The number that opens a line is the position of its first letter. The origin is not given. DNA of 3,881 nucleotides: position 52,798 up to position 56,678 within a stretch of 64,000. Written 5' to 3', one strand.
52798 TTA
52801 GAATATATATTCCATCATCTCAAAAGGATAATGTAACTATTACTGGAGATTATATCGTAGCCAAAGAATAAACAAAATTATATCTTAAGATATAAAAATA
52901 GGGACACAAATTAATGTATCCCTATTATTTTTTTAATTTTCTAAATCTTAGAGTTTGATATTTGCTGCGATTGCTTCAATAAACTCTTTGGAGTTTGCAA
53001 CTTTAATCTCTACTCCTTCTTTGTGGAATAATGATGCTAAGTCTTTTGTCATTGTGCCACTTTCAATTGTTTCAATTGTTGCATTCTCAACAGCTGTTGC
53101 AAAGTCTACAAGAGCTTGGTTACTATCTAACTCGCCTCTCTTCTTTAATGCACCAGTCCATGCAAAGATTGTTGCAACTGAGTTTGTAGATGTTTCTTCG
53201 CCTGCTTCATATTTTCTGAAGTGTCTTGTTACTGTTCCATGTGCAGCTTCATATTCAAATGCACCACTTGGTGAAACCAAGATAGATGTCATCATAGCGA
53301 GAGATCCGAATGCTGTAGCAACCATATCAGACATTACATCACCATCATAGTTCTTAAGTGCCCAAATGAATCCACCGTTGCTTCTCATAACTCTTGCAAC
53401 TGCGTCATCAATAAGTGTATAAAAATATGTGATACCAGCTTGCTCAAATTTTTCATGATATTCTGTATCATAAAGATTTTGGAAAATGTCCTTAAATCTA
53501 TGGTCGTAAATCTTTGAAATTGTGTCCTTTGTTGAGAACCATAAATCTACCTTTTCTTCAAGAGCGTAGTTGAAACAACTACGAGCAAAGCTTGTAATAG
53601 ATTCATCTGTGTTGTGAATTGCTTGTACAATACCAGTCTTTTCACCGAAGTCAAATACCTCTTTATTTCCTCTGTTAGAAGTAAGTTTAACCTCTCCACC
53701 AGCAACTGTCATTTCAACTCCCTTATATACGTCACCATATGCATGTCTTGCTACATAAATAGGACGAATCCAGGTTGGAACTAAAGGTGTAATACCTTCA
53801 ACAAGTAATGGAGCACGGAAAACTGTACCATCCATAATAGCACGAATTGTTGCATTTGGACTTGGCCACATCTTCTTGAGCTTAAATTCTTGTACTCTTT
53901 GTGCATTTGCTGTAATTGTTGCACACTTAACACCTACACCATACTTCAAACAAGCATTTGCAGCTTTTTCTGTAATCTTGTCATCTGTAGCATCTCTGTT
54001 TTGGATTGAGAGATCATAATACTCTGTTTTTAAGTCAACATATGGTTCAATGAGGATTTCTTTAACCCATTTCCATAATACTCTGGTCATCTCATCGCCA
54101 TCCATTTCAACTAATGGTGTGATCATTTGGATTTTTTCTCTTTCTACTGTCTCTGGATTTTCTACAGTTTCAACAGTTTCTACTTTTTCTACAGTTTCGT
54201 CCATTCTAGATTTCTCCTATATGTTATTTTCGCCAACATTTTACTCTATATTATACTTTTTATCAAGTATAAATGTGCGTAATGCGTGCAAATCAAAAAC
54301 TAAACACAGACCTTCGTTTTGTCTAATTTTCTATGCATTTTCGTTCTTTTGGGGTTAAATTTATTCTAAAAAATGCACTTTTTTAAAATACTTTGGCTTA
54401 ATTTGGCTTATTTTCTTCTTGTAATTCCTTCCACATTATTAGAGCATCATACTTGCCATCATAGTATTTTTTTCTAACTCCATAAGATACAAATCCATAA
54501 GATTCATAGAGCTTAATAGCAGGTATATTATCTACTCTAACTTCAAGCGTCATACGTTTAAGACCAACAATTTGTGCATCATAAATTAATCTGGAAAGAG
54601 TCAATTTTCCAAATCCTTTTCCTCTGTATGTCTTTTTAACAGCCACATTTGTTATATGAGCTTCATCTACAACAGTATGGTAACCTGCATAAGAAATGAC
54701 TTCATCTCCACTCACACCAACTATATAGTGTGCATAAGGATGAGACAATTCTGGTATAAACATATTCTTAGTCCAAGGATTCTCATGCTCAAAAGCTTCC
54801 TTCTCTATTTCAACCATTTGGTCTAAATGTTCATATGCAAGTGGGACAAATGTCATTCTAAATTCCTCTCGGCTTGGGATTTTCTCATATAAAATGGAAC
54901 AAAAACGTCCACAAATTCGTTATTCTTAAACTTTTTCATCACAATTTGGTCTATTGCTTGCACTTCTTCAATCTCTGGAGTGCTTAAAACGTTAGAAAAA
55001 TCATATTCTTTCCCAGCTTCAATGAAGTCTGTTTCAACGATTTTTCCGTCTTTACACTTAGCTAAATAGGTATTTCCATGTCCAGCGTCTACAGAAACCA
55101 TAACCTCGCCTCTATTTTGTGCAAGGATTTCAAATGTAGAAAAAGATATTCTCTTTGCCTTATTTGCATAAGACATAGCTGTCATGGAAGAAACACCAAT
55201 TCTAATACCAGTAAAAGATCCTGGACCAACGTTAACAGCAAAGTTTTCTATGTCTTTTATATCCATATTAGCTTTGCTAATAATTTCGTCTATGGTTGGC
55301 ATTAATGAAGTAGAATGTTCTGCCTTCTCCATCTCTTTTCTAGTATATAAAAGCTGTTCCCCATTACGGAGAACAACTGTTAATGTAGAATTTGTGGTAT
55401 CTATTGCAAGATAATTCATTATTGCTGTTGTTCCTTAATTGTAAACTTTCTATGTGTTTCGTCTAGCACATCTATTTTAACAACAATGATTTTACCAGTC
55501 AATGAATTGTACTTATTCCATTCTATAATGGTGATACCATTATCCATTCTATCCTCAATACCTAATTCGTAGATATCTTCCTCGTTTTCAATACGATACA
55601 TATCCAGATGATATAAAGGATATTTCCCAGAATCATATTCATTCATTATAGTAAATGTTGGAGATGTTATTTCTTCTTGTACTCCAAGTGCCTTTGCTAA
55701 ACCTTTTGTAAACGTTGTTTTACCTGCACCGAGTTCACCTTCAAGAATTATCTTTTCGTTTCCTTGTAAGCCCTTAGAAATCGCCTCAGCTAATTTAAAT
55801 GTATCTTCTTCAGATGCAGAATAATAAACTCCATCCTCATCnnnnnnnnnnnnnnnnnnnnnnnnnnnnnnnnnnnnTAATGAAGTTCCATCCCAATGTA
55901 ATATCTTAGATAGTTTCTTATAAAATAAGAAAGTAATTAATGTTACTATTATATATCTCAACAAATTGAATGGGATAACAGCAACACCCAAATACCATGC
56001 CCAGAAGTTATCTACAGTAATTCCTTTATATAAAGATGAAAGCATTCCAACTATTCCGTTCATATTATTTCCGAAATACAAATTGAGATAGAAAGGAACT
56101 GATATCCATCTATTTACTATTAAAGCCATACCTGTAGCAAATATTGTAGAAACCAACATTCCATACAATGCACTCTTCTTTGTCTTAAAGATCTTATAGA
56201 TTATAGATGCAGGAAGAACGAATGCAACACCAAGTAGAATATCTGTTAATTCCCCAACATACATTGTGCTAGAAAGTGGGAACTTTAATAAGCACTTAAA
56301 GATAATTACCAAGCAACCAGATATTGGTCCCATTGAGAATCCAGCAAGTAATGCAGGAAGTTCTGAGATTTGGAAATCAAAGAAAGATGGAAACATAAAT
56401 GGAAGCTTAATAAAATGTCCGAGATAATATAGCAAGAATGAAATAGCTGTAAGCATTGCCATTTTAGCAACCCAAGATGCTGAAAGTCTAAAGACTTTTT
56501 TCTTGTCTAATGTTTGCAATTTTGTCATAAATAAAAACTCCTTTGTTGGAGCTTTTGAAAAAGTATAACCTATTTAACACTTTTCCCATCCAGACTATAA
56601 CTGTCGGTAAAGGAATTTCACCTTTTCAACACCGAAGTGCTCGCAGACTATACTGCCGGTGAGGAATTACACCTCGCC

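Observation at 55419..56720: FMN riboswitch controls a RibU::TsaE fusion and the t6A genes tsaB-rimI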

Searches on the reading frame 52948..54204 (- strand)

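Call 4: search_protein_families(library=pfam, proteins=[window:52948-54204:-], max_evalue=0.01)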
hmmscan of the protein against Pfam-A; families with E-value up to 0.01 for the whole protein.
window:52948-54204:- (418 aa): 1 family
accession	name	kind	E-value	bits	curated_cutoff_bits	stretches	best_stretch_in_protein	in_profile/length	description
PF00180.25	Iso_dh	-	8.9e-53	180.2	27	1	31-412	6-348/348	Isocitrate/isopropylmalate dehydrogenase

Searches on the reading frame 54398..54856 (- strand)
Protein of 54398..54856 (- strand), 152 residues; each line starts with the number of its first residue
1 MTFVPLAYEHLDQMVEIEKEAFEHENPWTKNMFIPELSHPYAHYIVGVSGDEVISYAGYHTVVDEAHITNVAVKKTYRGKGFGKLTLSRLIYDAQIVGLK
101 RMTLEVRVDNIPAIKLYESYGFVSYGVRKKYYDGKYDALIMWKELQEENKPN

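Call 4: search_protein_families(library=pfam, proteins=[window:54398-54856:-], max_evalue=0.01)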
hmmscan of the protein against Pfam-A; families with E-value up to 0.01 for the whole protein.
window:54398-54856:- (152 aa): 8 families
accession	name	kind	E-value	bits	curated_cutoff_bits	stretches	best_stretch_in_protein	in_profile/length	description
PF00583.31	Acetyltransf_1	-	3.5e-18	66.4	20.7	1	13-122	3-116/116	Acetyltransferase (GNAT) family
PF13508.13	Acetyltransf_7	-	2.9e-11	44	27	1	42-123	3-83/84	Acetyltransferase (GNAT) domain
PF13673.13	Acetyltransf_10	-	2.3e-08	34.5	23.6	1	45-127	34-112/128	Acetyltransferase (GNAT) domain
PF08445.16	FR47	-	3.7e-06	27.3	22.1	1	54-125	10-80/86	FR47-like protein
PF13302.13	Acetyltransf_3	-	0.00042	21.5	25.4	1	38-123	51-138/138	Acetyltransferase (GNAT) domain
PF13527.13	Acetyltransf_9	-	0.0012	19.3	25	0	9-87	8-90/127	Acetyltransferase (GNAT) domain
PF12746.13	GNAT_acetyltran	-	0.0015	18.6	26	1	48-98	163-213/243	GNAT acetyltransferase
PF13420.13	Acetyltransf_4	-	0.0087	16.5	24.3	0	50-132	57-144/155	Acetyltransferase (GNAT) domain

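Call 5: search_protein_families(library=ncbifam, proteins=[window:54398-54856:-], max_evalue=0.01)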
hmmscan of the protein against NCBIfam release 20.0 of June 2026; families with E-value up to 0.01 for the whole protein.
window:54398-54856:- (152 aa): 24 families
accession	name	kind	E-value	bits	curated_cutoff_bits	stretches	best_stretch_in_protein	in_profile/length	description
TIGR01575.1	rimI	equivalog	2.4e-38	131.3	86.4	1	10-141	1-132/132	ribosomal protein S18-alanine N-acetyltransferase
NF007025.1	PRK09491.1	equivalog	6.9e-25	87.7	173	1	6-142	6-142/145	ribosomal protein S18-alanine N-acetyltransferase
NF040503.1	resist_ArsN1a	equivalog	9.6e-09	35.2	170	1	69-138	80-151/159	arsinothricin resistance N-acetyltransferase ArsN1 family A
NF000487.1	stat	exception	6.5e-06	25.8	420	1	46-135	84-174/189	streptothricin N-acetyltransferase STAT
TIGR03585.1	PseH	equivalog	1.7e-05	25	93.1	1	80-132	90-143/156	UDP-4-amino-4,6-dideoxy-N-acetyl-beta-L-altrosamine N-acetyltransferase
NF007527.0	PRK10140.1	equivalog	2e-05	24.5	236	1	71-132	84-146/162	N-acetyltransferase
NF053587.1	SpmdActasePaiA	equivalog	3.6e-05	23.6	250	1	65-145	90-171/172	spermidine/spermine N(1)-acetyltransferase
NF000359.1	sat3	exception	3.8e-05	23.8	360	1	62-135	92-165/180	streptothricin N-acetyltransferase Sat3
NF040501.1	resist_ArsN2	equivalog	5e-05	22.9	125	1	35-104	17-87/133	arsenic resistance N-acetyltransferase ArsN2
NF005921.0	PRK07922.1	equivalog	0.00011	21.9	180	1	49-103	54-109/170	amino-acid N-acetyltransferase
NF002959.0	PRK03624.1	equivalog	0.00012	21.8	124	1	38-123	45-130/147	GNAT family acetyltransferase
NF040502.1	PPT_acetyltrans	equivalog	0.00023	20.9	300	1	36-143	52-165/183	phosphinothricin N-acetyltransferase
NF000358.1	sat2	exception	0.00027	20.8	360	1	60-129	78-147/174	streptothricin N-acetyltransferase Sat2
NF000360.1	sat4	exception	0.00028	21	380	1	66-133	97-164/180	streptothricin N-acetyltransferase Sat4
TIGR03448.1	mycothiol_MshD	equivalog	0.00034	20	163.1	1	68-128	231-291/294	mycothiol synthase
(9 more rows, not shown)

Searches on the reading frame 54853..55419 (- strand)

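Call 4: search_protein_families(library=pfam, proteins=[window:54853-55419:-], max_evalue=0.01)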
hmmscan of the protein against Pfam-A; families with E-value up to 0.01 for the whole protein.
window:54853-55419:- (188 aa): 1 family
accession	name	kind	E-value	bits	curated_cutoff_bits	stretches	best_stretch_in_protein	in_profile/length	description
PF00814.31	TsaD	-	1.9e-20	74.2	24.8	1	33-140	27-142/264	tRNA N6-adenosine threonylcarbamoyltransferase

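Call 5: search_protein_families(library=ncbifam, proteins=[window:54853-55419:-], max_evalue=0.01)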
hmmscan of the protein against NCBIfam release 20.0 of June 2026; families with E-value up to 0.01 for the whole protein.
window:54853-55419:- (188 aa): 4 families
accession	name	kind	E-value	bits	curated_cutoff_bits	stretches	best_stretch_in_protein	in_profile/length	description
TIGR03725.1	T6A_YeaZ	equivalog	2.3e-32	112.7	69.3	1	4-133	2-142/212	tRNA (adenosine(37)-N6)-threonylcarbamoyltransferase complex dimerization subunit type 1 TsaB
TIGR03723.1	T6A_TsaD_YgjD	equivalog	1.9e-06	27.2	296.1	1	33-91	47-105/314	tRNA (adenosine(37)-N6)-threonylcarbamoyltransferase complex transferase subunit TsaD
TIGR00329.1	gcp_kae1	subfamily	0.0019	17.5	207.8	1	32-85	45-98/305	tRNA (adenosine(37)-N6)-threonylcarbamoyltransferase complex transferase subunit TsaD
TIGR03722.2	arch_KAE1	equivalog_domain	0.0019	17.4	375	1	31-84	41-95/323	KEOPS complex N(6)-L-threonylcarbamoyladenine synthase Kae1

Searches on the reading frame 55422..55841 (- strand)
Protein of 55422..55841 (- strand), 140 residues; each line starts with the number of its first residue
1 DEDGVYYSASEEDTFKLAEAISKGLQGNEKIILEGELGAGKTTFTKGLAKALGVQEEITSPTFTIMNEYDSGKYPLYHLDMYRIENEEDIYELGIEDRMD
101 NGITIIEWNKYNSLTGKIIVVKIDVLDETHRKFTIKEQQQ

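Call 47: search_solved_structures(query=window:55422-55841:-, max_evalue=0.001, show_alignments=2)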
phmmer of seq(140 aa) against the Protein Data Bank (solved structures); distinct sequences matched with E-value up to 0.001: 12.
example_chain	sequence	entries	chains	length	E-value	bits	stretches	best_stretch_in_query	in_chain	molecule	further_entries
6n9a_E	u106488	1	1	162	7.2e-27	97.5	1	9-135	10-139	tRNA threonylcarbamoyladenosine biosynthesis protein TsaE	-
6nak_D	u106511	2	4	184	1.1e-26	97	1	8-135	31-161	TsaE | ATPase YjeE, predicted to have essential role in cell wall biosynthesis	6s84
5np9_A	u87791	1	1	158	2.7e-23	86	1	10-109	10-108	tRNA threonylcarbamoyladenosine biosynthesis protein TsaE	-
5mvr_A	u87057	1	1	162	2.9e-23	85.9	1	10-109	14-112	tRNA threonylcarbamoyladenosine biosynthesis protein TsaE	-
1htw_A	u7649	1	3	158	2.4e-18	70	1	30-130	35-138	HI0065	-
1fl9_A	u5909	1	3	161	2.6e-18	69.9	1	30-130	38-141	HYPOTHETICAL PROTEIN HI0065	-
9zw5_A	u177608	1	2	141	5.8e-17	65.5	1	31-134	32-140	tRNA threonylcarbamoyladenosine biosynthesis protein TsaE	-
6i27_A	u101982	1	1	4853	5.3e-10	43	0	13-54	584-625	Midasin,Midasin,Midasin,Midasin,Midasin,Midasin,Midasin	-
6i26_A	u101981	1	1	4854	5.3e-10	43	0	13-54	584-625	Midasin,Midasin,Midasin,Midasin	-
6hyp_A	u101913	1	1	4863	5.3e-10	43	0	13-54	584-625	Midasin,Midasin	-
5jcs_s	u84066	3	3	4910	5.5e-10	42.9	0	13-54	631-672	Midasin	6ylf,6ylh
6or5_A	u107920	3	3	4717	1.5e-06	31.8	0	14-57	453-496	Midasin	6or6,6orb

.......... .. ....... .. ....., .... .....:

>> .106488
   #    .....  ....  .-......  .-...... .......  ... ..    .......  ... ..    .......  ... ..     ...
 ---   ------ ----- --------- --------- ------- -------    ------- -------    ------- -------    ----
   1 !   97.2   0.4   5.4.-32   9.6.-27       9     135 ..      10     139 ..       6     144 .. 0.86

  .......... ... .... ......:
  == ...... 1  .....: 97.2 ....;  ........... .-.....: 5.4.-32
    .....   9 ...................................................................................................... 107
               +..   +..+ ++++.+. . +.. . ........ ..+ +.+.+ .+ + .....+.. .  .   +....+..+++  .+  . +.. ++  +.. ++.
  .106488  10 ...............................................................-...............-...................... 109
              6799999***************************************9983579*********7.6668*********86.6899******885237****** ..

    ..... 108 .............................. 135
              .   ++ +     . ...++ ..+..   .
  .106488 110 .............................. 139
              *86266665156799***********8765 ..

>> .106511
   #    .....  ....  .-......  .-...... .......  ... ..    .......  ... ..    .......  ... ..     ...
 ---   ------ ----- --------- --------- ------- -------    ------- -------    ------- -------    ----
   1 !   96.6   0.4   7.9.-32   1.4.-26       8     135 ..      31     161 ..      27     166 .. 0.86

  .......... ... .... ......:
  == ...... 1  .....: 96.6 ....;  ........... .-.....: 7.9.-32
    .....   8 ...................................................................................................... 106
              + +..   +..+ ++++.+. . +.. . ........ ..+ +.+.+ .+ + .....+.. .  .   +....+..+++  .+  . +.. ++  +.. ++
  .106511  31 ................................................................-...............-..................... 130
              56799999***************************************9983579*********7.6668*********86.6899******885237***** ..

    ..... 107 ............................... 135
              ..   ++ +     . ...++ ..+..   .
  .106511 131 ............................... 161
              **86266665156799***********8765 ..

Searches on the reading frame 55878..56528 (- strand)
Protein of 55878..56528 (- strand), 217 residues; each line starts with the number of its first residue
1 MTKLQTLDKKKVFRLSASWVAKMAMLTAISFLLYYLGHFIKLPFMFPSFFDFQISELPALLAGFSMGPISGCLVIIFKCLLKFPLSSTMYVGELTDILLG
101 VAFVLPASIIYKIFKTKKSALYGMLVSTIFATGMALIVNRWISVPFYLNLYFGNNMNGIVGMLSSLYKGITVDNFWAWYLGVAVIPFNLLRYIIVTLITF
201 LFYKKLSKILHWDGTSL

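Call 20: search_solved_structures(query=window:55878-56528:-, max_evalue=10, show_alignments=2)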
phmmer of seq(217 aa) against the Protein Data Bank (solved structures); distinct sequences matched with E-value up to 10: 3.
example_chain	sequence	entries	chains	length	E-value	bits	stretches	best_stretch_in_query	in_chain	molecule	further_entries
3p5n_A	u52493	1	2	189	3.4e-17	66.1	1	22-210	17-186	Riboflavin uptake protein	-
5kbw_A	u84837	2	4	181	8.2e-17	64.9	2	29-151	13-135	Riboflavin transporter RibU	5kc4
5kc0_A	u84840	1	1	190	1.1e-16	64.5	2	30-151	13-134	Riboflavin transporter RibU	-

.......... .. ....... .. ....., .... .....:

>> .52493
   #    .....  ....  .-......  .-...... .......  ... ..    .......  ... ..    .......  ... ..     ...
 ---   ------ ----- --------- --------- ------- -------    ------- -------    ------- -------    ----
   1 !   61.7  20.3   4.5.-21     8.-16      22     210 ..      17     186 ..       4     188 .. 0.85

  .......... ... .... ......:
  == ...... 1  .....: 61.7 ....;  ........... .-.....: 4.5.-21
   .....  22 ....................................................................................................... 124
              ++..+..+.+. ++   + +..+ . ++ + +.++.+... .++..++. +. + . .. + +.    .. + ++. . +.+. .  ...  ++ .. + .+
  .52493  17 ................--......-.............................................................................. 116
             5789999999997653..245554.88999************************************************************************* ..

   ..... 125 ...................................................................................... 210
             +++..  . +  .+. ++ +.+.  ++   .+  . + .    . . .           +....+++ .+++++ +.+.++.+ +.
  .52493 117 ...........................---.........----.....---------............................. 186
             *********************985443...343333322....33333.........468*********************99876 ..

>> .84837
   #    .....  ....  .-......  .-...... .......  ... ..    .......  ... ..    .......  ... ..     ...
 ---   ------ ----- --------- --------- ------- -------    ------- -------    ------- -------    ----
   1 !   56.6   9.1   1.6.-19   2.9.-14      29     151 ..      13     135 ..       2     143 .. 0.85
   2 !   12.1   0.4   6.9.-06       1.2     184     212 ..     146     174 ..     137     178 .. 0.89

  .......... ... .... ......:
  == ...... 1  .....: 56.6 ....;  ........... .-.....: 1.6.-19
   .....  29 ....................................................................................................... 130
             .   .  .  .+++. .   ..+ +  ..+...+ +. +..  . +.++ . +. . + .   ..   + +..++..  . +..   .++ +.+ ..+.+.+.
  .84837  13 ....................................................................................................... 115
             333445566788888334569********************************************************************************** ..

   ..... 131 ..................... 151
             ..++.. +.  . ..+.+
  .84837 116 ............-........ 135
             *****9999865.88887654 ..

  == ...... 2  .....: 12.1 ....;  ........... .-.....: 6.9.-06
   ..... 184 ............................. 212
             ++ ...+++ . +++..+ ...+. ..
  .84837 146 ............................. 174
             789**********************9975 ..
